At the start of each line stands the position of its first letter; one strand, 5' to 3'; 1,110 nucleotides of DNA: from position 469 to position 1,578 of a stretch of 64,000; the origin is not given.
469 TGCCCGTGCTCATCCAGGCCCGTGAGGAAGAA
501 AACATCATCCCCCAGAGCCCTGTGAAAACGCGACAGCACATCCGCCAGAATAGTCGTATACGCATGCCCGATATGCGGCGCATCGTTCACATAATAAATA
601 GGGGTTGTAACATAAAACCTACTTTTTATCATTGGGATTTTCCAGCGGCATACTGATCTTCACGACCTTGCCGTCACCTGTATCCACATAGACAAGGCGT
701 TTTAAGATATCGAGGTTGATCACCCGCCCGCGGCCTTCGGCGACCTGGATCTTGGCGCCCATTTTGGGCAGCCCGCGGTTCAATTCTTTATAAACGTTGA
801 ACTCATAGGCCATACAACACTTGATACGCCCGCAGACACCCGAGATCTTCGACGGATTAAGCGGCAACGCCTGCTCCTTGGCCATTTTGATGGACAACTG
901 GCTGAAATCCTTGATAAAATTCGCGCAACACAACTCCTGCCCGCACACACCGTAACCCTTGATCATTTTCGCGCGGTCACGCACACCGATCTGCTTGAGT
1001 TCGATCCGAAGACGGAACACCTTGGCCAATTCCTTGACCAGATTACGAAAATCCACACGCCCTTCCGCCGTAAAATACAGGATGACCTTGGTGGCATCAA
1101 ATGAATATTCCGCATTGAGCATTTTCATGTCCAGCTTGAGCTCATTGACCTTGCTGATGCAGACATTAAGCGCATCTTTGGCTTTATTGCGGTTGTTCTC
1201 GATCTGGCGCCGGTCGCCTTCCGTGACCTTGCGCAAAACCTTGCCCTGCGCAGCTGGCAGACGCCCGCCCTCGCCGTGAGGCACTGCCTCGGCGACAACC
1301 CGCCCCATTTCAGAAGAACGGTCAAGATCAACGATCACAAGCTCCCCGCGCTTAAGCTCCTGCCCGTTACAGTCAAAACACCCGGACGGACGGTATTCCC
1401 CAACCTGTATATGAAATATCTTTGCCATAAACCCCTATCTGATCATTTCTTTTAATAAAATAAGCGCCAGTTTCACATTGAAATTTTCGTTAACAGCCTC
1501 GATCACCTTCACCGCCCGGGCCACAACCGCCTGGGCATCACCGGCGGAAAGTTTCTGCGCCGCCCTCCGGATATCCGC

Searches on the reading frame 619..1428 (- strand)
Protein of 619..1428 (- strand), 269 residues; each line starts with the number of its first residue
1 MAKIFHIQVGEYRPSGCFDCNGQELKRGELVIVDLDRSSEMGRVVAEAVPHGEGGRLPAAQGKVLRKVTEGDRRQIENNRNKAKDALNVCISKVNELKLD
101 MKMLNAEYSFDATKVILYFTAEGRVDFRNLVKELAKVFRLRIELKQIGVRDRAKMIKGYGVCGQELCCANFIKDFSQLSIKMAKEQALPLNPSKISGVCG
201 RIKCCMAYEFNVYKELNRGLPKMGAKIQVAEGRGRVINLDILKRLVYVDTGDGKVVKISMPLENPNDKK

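Call 90: find_encoding_contigs(protein=window:619-1428:-, flank=10000, max_places=1)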
Protein window:619-1428:- (269 aa): 16 contigs read that carry it; 1 place shown.
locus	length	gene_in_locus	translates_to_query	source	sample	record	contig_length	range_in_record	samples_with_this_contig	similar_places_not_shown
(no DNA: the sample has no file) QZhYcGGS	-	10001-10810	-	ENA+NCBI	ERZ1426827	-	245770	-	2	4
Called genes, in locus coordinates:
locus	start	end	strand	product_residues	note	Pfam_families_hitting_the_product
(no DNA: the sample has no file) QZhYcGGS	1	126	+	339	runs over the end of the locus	-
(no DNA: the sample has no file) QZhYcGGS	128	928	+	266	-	PF02405:MlaE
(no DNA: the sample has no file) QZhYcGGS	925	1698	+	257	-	PF00005:ABC_tran, PF13304:AAA_21 (faint)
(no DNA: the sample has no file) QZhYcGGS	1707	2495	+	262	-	PF02470:MlaD, PF28544:Helical_needle (weak)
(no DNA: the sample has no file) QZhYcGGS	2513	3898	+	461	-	PF18073:Zn_ribbon_LapB, PF13481:AAA_25, PF03796:DnaB_C (faint), PF06745:ATPase, PF13541:ChlI, PF05362:Lon_C (weak)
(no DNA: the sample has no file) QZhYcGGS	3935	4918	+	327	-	PF27675:YCF81_N, PF01850:PIN (weak)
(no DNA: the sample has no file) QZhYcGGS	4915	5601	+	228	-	PF01128:IspD, PF12804:NTP_transf_3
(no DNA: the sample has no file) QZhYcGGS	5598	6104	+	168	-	PF02542:YgbB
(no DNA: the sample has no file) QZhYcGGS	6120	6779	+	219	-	PF14602:Hexapep_2 (faint), PF00132:Hexapep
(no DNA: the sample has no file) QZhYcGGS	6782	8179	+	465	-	PF01406:tRNA-synt_1e, PF09334:tRNA-synt_1g (weak), PF00133:tRNA-synt_1 (weak), PF09190:DALR_2, PF23493:CysS_C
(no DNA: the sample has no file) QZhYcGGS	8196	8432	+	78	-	PF05154:TM2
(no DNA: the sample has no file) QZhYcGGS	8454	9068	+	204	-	PF02223:Thymidylate_kin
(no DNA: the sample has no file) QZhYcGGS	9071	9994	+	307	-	PF13177:DNA_pol3_delta2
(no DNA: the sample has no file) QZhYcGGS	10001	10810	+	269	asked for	PF04468:PSP1, PF28472:PSP1_3rd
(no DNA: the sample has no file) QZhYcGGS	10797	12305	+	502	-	PF00133:tRNA-synt_1, PF01406:tRNA-synt_1e, PF09334:tRNA-synt_1g, PF00133:tRNA-synt_1, PF19303:Anticodon_3 (weak)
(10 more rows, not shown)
